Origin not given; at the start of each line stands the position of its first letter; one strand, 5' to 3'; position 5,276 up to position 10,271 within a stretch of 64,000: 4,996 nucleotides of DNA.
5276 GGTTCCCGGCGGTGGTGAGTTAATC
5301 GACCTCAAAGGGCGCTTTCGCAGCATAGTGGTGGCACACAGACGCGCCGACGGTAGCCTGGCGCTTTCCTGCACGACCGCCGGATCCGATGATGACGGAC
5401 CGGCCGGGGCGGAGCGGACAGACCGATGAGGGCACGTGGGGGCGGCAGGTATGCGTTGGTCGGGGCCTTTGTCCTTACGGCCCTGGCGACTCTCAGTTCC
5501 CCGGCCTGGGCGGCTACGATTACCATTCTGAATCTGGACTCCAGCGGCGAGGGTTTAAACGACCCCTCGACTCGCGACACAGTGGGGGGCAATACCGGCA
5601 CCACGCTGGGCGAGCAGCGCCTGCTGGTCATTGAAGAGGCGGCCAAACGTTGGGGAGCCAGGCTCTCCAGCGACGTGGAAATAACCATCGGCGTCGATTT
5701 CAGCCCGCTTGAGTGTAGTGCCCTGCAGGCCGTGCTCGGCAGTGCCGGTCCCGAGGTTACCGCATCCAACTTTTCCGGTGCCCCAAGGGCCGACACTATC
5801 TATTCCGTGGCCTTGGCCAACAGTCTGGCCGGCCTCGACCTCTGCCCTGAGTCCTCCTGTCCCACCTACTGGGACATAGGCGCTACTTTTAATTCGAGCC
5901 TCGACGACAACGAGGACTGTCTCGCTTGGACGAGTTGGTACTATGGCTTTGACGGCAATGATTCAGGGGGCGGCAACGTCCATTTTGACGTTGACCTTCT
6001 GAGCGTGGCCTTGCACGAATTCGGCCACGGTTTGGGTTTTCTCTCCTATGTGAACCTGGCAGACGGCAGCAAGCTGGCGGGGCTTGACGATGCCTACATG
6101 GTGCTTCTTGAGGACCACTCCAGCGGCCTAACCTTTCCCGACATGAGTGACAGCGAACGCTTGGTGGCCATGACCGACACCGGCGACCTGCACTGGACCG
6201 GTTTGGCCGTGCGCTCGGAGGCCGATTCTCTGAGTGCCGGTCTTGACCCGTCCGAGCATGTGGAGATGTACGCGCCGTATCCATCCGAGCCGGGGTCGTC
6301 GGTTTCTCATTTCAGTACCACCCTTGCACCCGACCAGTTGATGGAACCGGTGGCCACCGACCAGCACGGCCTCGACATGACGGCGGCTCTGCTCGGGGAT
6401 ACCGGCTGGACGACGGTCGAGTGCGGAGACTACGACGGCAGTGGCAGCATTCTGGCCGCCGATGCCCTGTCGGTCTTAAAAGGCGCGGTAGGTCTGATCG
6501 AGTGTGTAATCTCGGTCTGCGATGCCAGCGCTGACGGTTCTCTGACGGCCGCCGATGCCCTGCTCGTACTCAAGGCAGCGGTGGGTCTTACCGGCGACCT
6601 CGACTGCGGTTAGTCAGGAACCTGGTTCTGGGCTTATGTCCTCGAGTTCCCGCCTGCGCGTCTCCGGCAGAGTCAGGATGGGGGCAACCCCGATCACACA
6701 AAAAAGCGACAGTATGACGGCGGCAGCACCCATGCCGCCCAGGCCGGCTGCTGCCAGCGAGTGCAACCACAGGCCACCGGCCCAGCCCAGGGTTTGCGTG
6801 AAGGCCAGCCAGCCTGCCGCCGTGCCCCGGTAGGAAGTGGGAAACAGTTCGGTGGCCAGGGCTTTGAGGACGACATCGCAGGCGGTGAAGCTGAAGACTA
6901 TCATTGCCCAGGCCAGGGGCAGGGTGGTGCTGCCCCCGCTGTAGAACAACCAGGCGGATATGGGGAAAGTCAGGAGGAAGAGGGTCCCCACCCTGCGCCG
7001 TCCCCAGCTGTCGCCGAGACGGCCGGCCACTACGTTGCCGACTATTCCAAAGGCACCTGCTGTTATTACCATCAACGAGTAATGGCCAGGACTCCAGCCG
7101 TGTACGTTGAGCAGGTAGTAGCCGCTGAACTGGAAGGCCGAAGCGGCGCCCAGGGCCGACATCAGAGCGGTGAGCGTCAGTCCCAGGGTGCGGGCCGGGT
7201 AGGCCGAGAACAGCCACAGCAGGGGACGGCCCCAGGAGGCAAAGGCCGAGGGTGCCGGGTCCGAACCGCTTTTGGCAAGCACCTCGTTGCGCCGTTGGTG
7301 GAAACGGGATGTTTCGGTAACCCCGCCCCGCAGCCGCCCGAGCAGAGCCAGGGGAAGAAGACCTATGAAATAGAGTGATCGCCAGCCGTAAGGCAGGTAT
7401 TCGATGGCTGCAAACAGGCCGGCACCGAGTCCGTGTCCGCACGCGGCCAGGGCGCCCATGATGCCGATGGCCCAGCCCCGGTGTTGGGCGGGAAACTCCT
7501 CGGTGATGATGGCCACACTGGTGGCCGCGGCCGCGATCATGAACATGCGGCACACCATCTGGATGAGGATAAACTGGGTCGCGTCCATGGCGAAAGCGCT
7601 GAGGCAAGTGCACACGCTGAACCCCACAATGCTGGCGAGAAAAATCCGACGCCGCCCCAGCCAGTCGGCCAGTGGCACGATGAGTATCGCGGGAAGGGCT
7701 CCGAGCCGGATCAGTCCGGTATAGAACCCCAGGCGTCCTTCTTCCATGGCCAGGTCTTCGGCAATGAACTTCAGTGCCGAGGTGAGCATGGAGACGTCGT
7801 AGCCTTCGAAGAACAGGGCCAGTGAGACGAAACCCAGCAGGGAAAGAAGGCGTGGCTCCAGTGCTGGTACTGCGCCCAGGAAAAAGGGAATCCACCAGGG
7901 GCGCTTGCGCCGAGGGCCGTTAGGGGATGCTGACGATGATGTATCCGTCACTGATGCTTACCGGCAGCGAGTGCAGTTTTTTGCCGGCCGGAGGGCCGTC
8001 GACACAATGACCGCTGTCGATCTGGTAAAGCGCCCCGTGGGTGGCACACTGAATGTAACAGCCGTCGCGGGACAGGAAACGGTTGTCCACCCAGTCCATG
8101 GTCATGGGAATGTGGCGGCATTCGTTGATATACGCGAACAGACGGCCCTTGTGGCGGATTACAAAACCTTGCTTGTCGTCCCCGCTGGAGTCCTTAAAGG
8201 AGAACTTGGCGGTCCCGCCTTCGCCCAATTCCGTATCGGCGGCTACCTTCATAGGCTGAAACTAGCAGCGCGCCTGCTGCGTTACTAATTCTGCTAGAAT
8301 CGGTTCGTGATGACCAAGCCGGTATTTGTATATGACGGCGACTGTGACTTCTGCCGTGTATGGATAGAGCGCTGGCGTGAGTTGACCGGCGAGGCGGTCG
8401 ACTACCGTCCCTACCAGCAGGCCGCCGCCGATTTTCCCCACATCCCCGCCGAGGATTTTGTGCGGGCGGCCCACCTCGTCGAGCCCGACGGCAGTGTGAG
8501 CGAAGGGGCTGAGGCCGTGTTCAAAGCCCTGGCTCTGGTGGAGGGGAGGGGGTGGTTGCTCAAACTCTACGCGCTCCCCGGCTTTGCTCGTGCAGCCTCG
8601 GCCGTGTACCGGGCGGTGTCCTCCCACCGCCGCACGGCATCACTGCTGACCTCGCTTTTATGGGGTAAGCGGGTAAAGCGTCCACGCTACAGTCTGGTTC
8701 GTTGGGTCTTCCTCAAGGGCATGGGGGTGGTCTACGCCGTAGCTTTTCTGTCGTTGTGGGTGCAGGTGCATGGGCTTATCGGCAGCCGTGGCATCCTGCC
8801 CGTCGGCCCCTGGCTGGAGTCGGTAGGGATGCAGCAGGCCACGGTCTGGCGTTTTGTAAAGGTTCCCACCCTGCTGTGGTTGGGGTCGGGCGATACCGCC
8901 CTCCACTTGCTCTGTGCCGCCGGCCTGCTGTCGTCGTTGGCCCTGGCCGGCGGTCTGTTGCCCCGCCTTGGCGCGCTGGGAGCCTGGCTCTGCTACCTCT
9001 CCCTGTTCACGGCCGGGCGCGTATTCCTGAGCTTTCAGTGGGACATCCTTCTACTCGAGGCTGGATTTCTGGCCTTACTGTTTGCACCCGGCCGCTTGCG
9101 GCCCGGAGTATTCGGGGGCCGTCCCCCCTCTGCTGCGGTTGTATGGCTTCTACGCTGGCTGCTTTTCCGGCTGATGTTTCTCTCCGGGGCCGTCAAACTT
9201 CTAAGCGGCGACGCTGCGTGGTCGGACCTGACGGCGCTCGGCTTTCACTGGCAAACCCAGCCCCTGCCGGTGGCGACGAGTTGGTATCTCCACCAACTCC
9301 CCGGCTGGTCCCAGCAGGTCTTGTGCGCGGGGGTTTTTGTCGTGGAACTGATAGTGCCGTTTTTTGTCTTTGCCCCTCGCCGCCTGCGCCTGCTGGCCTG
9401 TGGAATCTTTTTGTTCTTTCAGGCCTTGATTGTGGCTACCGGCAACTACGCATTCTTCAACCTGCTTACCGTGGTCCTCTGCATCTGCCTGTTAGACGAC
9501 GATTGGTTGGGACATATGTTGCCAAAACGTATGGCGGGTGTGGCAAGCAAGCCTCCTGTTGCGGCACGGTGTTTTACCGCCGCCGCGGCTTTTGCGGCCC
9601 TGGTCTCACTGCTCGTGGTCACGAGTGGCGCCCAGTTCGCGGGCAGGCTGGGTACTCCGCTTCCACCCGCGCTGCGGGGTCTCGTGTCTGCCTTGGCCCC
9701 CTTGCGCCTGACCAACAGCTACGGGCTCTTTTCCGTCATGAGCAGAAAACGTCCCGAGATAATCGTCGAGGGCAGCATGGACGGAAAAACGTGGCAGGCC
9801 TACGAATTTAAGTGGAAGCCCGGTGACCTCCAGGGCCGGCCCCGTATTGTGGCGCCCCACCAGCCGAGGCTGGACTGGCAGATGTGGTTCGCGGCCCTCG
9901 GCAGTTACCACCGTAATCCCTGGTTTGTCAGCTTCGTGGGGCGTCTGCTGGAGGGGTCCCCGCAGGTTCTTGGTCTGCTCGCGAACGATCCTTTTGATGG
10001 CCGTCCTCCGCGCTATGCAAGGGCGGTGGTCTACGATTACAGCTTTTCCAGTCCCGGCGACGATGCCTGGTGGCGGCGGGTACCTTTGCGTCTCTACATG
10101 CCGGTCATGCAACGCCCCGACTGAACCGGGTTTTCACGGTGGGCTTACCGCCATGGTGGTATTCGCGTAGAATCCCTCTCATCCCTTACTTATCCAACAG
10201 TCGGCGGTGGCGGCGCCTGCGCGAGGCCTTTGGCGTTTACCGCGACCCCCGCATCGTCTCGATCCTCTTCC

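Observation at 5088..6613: Candidate small secreted protein translationally coupled (ATGA) to a secreted HExxH metalloprotease that carries dockerin repeats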

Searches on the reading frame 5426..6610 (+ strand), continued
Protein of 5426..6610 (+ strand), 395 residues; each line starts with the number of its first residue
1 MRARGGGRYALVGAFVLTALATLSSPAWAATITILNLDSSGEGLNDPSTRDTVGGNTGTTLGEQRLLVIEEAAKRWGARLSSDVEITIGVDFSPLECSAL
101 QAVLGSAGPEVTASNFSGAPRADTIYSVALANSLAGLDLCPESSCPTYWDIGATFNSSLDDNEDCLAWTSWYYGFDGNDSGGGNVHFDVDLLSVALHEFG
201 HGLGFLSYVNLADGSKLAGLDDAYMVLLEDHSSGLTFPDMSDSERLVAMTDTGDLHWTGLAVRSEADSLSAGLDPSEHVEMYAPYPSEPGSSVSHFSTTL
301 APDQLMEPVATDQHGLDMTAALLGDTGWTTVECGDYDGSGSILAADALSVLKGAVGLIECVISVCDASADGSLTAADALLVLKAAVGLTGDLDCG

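Call 86: fold_search(model_id=the predicted structure, library=pdb)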
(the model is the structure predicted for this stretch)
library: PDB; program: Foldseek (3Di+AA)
matches with E <= 10: 41; with E <= 0.001: 0
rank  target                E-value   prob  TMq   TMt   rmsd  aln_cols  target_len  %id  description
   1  4uyq_B                6.3e-02  1.00  0.14  0.69   2.9        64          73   28  High resolution structure of the third cohesin ScaC in complex with the ScaB dockerin with a mutation in the C-termina (released 2015-04-15)
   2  4uyp_B                7.6e-02  1.00  0.15  0.72   2.8        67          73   27  High resolution structure of the third cohesin ScaC in complex with the ScaB dockerin with a mutation in the N-termina (released 2015-04-15)
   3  1srp                  1.4e-01  0.41  0.18  0.16  11.5       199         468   13  STRUCTURAL ANALYSIS OF SERRATIA PROTEASE (released 1995-02-14)
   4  5d7w                  1.4e-01  0.35  0.19  0.16  11.4       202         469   13  Crystal structure of serralysin (released 2016-01-13)
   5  8ajy_B                2.1e-01  0.99  0.13  0.57   2.6        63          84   25  Ruminococcus flavefaciens Cohesin-Dockerin structure: dockerin from ScaH adaptor scaffoldin in complex with the cohesi (released 2022-11-02)
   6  2vn6_B                2.3e-01  0.97  0.14  0.73   2.2        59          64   20  The Clostridium cellulolyticum dockerin displays a dual binding mode for its cohesin partner (released 2008-05-13)
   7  5nrk_B                3.1e-01  0.96  0.14  0.69   3.1        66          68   24  Crystal structure of the sixth cohesin from Acetivibrio cellulolyticus' scaffoldin B in complex with Cel5 dockerin S15 (released 2018-01-31)
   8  2ccl_B                4.2e-01  0.97  0.14  0.79   2.1        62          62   26  THE S45A, T46A MUTANT OF THE TYPE I COHESIN-DOCKERIN COMPLEX FROM THE CELLULOSOME OF CLOSTRIDIUM THERMOCELLUM (released 2007-02-13)
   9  4fl4_G                5.0e-01  0.93  0.14  0.72   2.6        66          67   15  Scaffoldin conformation and dynamics revealed by a ternary complex from the Clostridium thermocellum cellulosome (released 2012-06-27)
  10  4dh2_B                6.0e-01  0.92  0.14  0.69   2.9        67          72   12  Crystal structure of Coh-OlpC(Cthe_0452)-Doc435(Cthe_0435) complex: A novel type I Cohesin-Dockerin complex from Clost (released 2012-11-28)
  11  5nrk_D                6.0e-01  0.89  0.14  0.71   3.2        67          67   24  Crystal structure of the sixth cohesin from Acetivibrio cellulolyticus' scaffoldin B in complex with Cel5 dockerin S15 (released 2018-01-31)
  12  4fl4_J                6.8e-01  0.89  0.14  0.73   2.6        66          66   15  Scaffoldin conformation and dynamics revealed by a ternary complex from the Clostridium thermocellum cellulosome (released 2012-06-27)
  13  5nrm_B                9.8e-01  0.87  0.14  0.74   2.2        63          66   25  Crystal structure of the sixth cohesin from Acetivibrio cellulolyticus' scaffoldin B in complex with Cel5 dockerin S51 (released 2018-01-31)
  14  4fl4_A                9.8e-01  0.84  0.14  0.71   2.6        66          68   15  Scaffoldin conformation and dynamics revealed by a ternary complex from the Clostridium thermocellum cellulosome (released 2012-06-27)
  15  5lxv_B                1.1e+00  0.87  0.15  0.79   2.0        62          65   21  Crystal structure of Ruminococcus flavefaciens scaffoldin C cohesin in complex with a dockerin from an uncharacterized (released 2016-10-19)
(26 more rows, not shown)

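Call 88: search_protein_families(library=pfam, alignment_id=A3, max_evalue=0.1)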
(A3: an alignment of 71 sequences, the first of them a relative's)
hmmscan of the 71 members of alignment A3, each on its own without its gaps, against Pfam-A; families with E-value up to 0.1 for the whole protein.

A. member 1, P0280 (532 aa): 2 families
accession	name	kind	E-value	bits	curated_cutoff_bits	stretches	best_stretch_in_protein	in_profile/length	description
PF00413.30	Peptidase_M10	-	0.042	14.2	24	1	295-319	102-123/159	Matrixin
PF10462.15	Peptidase_M66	-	0.067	12.6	20.6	0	306-391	194-282/306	Peptidase M66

B. families by the number of members that match (of 71 scanned): 37 families (the first 25 are shown)
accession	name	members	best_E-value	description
PF13620.12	CarboxypepD_reg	50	7.9e-12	Carboxypeptidase regulatory-like domain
PF10342.15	Kre9_KNH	43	6.6e-07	Kre9/KNH-like N-terminal Ig-like domain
PF17210.9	SdrD_B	40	4.6e-07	SdrD B-like domain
PF00413.30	Peptidase_M10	32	0.0055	Matrixin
PF13715.12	CarbopepD_reg_2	27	3.4e-05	CarboxypepD_reg-like domain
PF09430.16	EMC7_beta-sandw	13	0.00021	ER membrane protein complex subunit 7, beta-sandwich domain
PF17802.7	SpaA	11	0.00025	Prealbumin-like fold domain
PF13517.12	FG-GAP_3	6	1.6e-16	FG-GAP-like repeat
PF01839.29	FG-GAP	6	1.2e-14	FG-GAP repeat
PF24025.1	Ig_DR_A0283-like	6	0.011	DR_A0283-like, Ig-like domain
PF00041.27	fn3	4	0.023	Fibronectin type III domain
PF18522.7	DUF5620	3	0.0066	Domain of unknown function (DUF5620)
PF22902.2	NOMO1-like_9th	3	0.0095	BOS complex subunit NOMO1-like, beta sandwich domain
PF10462.15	Peptidase_M66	3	0.01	Peptidase M66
PF07210.18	DUF1416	3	0.036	Protein of unknown function (DUF1416)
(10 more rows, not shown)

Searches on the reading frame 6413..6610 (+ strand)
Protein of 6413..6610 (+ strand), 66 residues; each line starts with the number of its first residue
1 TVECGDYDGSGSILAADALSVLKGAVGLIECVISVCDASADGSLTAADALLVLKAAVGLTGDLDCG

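Call 64: search_solved_structures(query=A6, max_evalue=1, show_alignments=2)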
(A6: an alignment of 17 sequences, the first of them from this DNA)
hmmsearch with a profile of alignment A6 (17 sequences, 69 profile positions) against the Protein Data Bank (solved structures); distinct sequences matched with E-value up to 1: 16.
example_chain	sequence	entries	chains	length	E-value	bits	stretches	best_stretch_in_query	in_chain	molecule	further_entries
1ohz_B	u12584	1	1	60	8.4e-05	25.3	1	6-53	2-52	ENDO-1,4-BETA-XYLANASE Y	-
2ccl_B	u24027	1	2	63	0.00012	24.8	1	6-53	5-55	ENDO-1,4-BETA-XYLANASE Y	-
2mte_A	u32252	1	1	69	0.00022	24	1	6-56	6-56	Cellulose 1,4-beta-cellobiosidase (reducing end) CelS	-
1daq_A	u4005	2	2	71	0.00022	24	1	6-56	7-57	ENDOGLUCANASE SS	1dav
4fl4_A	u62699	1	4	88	0.0015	21.3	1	6-51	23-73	Glycoside hydrolase family 9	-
4cj0_A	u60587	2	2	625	0.047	16.5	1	6-51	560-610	ENDOGLUCANASE D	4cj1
1clc_A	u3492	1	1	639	0.048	16.5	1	6-51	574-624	ENDOGLUCANASE CELD; EC: 3.2.1.4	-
5m2s_B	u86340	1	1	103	0.14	15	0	6-24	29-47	Doc8: Type I dockerin repeat domain from family 9 glycoside hydrolase WP_009982745[Ruminoc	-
4uyp_B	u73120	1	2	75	0.16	14.8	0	6-53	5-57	Cellulosomal scaffoldin adaptor protein B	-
4uyq_B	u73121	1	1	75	0.16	14.8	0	6-53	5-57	Cellulosomal scaffoldin adaptor protein B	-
3ul4_B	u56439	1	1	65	0.16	14.8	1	35-55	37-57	Cellulosome enzyme, dockerin type I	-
2y3n_B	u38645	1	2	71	0.2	14.5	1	6-53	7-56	CELLULOSOMAL FAMILY-48 PROCESSIVE GLYCOSIDE HYDROLASE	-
2vn6_B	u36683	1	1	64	0.21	14.5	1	6-56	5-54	ENDOGLUCANASE A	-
2vn5_B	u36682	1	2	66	0.22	14.4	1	6-56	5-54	ENDOGLUCANASE A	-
8otz_u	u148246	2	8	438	0.87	12.5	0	3-24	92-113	EF-hand calcium-binding domain-containing protein 3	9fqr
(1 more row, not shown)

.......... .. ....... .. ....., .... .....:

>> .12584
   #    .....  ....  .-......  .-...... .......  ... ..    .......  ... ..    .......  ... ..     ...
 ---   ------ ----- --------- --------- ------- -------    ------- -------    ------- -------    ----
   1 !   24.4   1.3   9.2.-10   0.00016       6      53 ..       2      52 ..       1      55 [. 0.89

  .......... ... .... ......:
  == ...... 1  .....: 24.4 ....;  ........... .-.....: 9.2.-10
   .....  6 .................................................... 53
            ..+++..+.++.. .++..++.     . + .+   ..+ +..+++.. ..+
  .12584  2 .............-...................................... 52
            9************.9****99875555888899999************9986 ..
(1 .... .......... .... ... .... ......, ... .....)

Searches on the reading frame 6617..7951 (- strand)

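Call 55: search_protein_families(library=pfam, proteins=[window:6617-7951:-], max_evalue=0.001)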
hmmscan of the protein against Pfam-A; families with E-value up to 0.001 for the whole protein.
window:6617-7951:- (445 aa): 2 families
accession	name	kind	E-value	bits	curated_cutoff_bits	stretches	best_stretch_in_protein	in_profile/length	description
PF07690.21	MFS_1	-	1.7e-28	100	33.4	2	43-287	2-235/347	Major Facilitator Superfamily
PF00083.30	Sugar_tr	-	1.6e-12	47.6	22.3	1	43-440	6-449/452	Sugar (and other) transporter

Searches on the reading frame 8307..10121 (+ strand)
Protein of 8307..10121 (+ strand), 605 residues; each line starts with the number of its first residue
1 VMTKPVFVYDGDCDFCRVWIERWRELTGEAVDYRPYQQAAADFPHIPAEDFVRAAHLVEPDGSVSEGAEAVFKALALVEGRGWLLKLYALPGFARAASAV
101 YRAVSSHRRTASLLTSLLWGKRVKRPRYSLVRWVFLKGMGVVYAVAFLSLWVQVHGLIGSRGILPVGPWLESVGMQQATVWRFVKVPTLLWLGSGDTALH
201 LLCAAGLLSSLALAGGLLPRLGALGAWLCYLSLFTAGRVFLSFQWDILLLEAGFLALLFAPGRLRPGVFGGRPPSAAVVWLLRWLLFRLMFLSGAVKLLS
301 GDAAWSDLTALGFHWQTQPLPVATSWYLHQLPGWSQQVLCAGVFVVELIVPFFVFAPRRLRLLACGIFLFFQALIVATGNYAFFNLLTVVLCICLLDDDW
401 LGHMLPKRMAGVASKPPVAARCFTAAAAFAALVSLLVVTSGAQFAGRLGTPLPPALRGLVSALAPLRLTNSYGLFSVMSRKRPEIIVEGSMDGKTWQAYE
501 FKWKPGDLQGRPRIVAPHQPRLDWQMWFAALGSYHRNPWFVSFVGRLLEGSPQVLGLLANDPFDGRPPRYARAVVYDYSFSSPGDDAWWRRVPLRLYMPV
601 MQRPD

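Call 39: search_protein_families(library=pfam, proteins=[window:8307-10121:+], max_evalue=0.00001)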
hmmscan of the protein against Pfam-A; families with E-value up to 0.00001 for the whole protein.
window:8307-10121:+ (605 aa): 3 families
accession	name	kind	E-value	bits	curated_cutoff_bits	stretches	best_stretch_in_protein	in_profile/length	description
PF06762.20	LMF1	-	2.3e-57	194.1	27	1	242-400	2-160/163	Lipase maturation factor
PF25179.1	LMF1_C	-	1.3e-49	168.3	34.2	1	468-599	1-139/139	Lipase maturation factor C-terminal domain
PF04134.17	DCC1-like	-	1.1e-11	46.4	27.8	1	8-110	2-109/113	DCC1-like thiol-disulfide oxidoreductase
